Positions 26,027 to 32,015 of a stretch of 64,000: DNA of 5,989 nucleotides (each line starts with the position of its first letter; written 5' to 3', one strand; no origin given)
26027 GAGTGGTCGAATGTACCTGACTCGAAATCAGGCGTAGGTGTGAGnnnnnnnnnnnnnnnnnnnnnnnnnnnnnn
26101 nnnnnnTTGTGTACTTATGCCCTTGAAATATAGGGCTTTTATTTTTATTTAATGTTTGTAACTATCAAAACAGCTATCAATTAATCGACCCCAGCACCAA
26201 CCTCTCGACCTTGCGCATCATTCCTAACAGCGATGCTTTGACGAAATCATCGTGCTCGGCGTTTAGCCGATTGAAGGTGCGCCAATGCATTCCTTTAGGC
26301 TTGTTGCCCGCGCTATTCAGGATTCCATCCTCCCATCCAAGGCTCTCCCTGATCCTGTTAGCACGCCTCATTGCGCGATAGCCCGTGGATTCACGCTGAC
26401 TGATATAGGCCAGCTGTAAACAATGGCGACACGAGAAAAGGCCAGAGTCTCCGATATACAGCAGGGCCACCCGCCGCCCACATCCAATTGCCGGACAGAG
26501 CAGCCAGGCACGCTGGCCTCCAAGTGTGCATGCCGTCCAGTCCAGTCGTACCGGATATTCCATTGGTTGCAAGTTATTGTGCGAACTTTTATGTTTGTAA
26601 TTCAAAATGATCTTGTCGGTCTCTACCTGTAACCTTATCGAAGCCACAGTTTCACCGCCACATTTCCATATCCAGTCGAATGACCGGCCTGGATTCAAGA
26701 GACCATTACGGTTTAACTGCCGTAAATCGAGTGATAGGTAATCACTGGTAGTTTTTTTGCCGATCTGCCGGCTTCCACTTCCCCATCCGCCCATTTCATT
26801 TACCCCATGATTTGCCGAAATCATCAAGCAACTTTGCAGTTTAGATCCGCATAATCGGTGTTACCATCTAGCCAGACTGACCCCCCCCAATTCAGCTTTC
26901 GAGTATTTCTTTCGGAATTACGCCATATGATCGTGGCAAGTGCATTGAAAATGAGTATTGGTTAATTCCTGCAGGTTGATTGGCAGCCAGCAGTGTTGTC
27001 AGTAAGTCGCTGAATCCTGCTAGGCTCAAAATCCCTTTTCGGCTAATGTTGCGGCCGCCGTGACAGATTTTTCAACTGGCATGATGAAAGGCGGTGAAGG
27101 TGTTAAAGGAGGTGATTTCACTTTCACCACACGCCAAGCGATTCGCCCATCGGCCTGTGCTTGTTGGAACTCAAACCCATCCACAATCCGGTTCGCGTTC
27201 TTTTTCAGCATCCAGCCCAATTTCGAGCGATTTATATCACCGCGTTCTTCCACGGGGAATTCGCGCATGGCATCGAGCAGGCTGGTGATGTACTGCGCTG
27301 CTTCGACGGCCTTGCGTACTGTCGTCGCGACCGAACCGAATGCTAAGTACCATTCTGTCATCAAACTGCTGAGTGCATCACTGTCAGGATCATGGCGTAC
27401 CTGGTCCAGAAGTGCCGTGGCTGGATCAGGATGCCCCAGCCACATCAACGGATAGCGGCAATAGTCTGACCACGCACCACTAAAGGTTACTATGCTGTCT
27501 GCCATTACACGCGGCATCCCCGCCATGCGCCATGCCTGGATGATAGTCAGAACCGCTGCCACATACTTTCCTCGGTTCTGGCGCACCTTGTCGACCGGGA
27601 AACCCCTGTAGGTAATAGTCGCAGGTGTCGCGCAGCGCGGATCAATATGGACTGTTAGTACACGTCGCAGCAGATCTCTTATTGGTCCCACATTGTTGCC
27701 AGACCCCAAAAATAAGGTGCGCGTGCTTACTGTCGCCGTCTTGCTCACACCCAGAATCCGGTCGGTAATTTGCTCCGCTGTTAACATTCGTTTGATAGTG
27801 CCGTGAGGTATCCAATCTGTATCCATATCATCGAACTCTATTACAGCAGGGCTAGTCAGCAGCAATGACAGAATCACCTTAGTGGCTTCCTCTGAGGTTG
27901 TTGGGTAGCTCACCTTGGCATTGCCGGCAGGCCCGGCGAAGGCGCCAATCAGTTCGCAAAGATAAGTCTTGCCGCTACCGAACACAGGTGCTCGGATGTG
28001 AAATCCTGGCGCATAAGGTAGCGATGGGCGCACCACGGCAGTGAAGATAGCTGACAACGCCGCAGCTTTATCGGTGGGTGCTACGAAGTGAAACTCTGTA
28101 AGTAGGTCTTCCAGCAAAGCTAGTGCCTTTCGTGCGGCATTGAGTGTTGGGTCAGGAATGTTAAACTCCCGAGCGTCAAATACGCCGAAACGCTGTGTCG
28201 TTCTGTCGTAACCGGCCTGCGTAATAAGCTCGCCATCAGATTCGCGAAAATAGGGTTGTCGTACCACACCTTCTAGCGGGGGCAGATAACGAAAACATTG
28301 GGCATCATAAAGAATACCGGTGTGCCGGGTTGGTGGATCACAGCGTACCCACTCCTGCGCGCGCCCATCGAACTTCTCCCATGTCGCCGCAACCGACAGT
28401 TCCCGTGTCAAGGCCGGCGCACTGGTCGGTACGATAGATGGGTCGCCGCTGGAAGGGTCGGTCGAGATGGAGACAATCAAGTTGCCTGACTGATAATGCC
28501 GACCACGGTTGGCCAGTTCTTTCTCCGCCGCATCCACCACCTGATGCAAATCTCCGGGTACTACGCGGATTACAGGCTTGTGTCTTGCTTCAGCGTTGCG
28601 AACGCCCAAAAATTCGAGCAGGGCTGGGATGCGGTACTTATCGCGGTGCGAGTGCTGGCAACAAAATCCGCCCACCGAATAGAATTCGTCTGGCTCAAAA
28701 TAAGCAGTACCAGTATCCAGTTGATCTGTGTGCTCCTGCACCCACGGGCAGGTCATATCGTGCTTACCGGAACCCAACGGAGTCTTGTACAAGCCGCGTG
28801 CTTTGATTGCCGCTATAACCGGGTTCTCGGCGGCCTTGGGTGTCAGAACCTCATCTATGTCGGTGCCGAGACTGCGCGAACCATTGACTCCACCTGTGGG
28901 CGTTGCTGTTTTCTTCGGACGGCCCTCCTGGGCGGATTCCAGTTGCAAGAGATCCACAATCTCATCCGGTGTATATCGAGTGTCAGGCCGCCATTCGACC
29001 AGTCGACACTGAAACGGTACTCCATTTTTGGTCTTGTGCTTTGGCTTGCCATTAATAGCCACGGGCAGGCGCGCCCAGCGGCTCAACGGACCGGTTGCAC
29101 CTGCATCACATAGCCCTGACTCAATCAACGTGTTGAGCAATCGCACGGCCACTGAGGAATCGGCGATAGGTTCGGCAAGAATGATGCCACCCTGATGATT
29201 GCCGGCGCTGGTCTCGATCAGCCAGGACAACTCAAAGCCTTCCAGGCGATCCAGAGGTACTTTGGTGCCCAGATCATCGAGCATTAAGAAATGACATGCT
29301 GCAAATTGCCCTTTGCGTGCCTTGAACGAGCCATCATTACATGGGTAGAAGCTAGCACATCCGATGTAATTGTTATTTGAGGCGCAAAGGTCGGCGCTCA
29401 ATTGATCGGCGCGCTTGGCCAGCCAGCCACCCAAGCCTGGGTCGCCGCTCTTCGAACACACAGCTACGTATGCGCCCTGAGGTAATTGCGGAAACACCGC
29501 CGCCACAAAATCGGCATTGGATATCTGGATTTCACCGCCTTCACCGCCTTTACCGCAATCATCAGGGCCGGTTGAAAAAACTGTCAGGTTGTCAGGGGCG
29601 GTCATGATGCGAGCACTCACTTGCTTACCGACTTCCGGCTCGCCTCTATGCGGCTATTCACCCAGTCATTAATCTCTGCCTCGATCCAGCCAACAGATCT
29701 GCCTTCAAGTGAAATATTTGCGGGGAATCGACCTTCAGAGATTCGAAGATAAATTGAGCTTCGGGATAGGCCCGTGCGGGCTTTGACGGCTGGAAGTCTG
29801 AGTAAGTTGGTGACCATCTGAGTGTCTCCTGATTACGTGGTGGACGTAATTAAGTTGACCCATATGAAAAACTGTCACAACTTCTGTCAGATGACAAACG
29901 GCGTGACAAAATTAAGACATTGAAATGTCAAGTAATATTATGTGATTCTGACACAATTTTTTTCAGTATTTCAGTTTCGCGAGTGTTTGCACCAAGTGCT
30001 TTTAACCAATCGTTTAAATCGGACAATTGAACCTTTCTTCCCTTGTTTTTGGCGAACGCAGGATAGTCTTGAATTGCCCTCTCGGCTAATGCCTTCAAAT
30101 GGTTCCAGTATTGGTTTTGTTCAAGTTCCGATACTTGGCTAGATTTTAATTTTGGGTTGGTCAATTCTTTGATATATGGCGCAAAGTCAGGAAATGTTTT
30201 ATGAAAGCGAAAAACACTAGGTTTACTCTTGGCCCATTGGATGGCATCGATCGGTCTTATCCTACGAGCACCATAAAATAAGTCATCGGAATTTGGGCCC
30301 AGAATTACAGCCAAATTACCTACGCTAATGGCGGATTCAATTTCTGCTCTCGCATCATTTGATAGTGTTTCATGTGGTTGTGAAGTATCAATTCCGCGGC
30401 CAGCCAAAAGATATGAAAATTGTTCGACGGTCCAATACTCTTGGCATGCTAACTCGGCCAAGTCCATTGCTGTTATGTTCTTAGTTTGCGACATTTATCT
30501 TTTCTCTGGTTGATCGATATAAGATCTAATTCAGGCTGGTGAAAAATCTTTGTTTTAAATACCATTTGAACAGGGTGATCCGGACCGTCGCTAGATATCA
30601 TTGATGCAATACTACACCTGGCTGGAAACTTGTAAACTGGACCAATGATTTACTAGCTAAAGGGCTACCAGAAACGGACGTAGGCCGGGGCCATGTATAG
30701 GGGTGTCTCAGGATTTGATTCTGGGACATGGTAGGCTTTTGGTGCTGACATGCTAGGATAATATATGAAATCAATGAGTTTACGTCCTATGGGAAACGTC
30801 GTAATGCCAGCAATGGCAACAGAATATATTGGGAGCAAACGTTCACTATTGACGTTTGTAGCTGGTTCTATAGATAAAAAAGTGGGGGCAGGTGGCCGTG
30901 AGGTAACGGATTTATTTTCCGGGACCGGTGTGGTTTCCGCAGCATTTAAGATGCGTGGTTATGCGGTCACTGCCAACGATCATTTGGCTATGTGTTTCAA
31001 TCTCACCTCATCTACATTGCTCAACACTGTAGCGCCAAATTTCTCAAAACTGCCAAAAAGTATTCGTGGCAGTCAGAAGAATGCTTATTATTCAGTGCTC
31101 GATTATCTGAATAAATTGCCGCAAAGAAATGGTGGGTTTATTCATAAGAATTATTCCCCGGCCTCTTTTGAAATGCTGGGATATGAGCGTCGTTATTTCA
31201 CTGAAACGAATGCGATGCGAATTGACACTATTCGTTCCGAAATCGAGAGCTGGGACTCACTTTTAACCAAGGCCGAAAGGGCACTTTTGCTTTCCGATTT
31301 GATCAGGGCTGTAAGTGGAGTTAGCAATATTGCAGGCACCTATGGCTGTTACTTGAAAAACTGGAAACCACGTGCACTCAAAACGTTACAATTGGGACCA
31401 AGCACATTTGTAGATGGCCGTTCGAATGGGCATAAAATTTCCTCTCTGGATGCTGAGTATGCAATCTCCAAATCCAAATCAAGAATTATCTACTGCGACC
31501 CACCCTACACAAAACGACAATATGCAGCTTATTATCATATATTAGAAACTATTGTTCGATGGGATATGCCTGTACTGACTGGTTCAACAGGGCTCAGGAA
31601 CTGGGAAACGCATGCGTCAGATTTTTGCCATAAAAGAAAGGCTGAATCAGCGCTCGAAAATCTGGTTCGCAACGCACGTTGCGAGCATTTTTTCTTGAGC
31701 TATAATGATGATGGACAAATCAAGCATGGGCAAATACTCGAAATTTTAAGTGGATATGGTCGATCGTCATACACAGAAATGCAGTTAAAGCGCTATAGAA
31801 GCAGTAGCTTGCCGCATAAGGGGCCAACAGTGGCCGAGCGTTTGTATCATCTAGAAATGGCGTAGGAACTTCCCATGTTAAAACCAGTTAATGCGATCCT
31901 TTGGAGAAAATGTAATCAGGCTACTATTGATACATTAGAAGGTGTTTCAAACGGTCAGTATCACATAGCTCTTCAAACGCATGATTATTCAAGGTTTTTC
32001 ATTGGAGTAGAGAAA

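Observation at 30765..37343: Five-gene restriction cassette: two different m6A methyltransferases bracketing a split McrBC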

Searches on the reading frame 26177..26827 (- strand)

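Call 82: search_protein_families(library=pfam, proteins=[window:26177-26827:-], max_evalue=1)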
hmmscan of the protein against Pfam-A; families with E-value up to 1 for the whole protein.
window:26177-26827:- (216 aa): 1 family
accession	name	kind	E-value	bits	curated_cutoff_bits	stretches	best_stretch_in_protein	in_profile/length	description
PF22122.2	InlK_D2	-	0.009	16.7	26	1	55-100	43-88/112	Internalin K domain D2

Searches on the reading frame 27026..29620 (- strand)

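Call 3: search_protein_families(library=pfam, proteins=[window:27026-29620:-], max_evalue=0.01)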
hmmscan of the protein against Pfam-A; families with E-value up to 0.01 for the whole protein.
window:27026-29620:- (864 aa): 1 family
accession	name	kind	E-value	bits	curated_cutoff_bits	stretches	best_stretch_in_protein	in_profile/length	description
PF16793.10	RepB_primase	-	3.6e-05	24.1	24.3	1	106-226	60-180/186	RepB DNA-primase N-terminal domain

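Call 4: search_protein_families(library=padloc, proteins=[window:27026-29620:-], max_evalue=0.01)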
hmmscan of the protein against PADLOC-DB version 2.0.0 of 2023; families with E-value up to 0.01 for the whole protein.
window:27026-29620:- (864 aa): 0 families

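Call 5: search_protein_families(library=ncbifam, proteins=[window:27026-29620:-], max_evalue=0.01)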
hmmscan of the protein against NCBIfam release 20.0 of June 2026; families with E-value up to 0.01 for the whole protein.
window:27026-29620:- (864 aa): 0 families

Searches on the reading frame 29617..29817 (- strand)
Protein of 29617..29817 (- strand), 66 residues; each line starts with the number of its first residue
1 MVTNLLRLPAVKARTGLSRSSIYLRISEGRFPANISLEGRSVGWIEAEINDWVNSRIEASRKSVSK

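Call 3: search_protein_families(library=pfam, proteins=[window:29617-29817:-], max_evalue=0.01)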
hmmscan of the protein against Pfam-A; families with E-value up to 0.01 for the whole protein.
window:29617-29817:- (66 aa): 1 family
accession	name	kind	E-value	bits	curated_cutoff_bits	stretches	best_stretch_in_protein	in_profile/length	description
PF05930.18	Phage_AlpA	-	2.7e-19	69.2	21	1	5-53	3-51/51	Prophage CP4-57 regulatory protein (AlpA)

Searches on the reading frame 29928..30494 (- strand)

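Call 3: search_protein_families(library=pfam, proteins=[window:29928-30494:-], max_evalue=0.01)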
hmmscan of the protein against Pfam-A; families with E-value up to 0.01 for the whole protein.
window:29928-30494:- (188 aa): 0 families

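Call 4: search_protein_families(library=padloc, proteins=[window:29928-30494:-], max_evalue=0.01)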
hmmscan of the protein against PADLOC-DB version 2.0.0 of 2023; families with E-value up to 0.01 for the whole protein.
window:29928-30494:- (188 aa): 0 families

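Call 5: search_protein_families(library=ncbifam, proteins=[window:29928-30494:-], max_evalue=0.01)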
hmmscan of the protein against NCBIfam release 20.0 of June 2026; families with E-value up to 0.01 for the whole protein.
window:29928-30494:- (188 aa): 0 families

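Call 82: search_protein_families(library=pfam, proteins=[window:29928-30494:-], max_evalue=1)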
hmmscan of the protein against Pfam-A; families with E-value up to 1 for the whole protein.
window:29928-30494:- (188 aa): 1 family
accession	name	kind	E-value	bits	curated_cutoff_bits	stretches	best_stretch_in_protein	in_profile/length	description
PF20075.5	DUF6471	-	0.07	13.5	26.8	0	153-180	16-43/65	Domain of unknown function (DUF6471)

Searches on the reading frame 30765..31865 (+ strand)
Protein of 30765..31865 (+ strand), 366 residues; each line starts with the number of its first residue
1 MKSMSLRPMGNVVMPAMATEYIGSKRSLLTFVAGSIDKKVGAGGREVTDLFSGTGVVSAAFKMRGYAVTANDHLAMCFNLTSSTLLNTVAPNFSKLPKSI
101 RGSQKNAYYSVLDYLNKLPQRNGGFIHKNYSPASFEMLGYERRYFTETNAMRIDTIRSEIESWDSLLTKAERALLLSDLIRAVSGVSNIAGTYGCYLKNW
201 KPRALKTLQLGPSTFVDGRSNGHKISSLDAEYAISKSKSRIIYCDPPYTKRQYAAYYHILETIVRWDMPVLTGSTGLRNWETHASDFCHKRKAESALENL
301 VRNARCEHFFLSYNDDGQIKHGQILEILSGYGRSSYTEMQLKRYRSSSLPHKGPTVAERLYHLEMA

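Call 3: search_protein_families(library=pfam, proteins=[window:30765-31865:+], max_evalue=0.01)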
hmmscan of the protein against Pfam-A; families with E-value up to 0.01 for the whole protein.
window:30765-31865:+ (366 aa): 1 family
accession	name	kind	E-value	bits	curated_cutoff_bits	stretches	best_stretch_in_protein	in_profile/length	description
PF02086.21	MethyltransfD12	-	3.7e-34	119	22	1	21-296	1-230/253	D12 class N6 adenine-specific DNA methyltransferase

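Call 4: search_protein_families(library=padloc, proteins=[window:30765-31865:+], max_evalue=0.01)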
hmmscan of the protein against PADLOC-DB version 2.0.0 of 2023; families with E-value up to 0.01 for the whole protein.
window:30765-31865:+ (366 aa): 13 families
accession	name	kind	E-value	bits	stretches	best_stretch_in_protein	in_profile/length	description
PDLC03287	MTase_II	-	2.2e-78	262.6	1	21-351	3-322/646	Type II methyltransferase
PDLC03257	MTase_II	-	2.1e-74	248.8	1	19-364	13-340/343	Type II methyltransferase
PDLC03298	MTase_II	-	1e-51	174.1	1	20-346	3-307/362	Type II methyltransferase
PDLC03345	MTase_II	-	1.5e-42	143.7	1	20-346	24-375/581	Type II methyltransferase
PDLC03373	MTase_II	-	1.5e-37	127.8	1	20-344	10-318/339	Type II methyltransferase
PDLC03720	oMTase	-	1.8e-33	114.6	1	20-361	5-320/326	orphan methyltransferase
PDLC03292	MTase_II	-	3.4e-25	86.4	1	20-315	82-350/722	Type II methyltransferase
PDLC03342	MTase_II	-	9.6e-24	82.2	1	19-334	25-342/383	Type II methyltransferase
PDLC03372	MTase_II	-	2.1e-17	61.8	1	140-318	32-203/259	Type II methyltransferase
PDLC03261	MTase_II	-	2.3e-17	60.5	1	8-332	300-607/643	Type II methyltransferase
PDLC03385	MTase_II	-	3.7e-09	34.4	1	20-87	10-73/336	Type II methyltransferase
PDLC03289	MTase_II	-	0.0048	14.4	0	19-72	17-69/337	Type II methyltransferase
PDLC03294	MTase_II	-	0.0051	14.5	0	236-250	173-188/272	Type II methyltransferase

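Call 5: search_protein_families(library=ncbifam, proteins=[window:30765-31865:+], max_evalue=0.01)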
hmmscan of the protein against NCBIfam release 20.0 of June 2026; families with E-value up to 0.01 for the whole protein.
window:30765-31865:+ (366 aa): 1 family
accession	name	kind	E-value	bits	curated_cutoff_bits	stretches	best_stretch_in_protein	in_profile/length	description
TIGR00571.1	dam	subfamily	0.00012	21.9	114.85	0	236-254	171-189/267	Dam family site-specific DNA-(adenine-N6)-methyltransferase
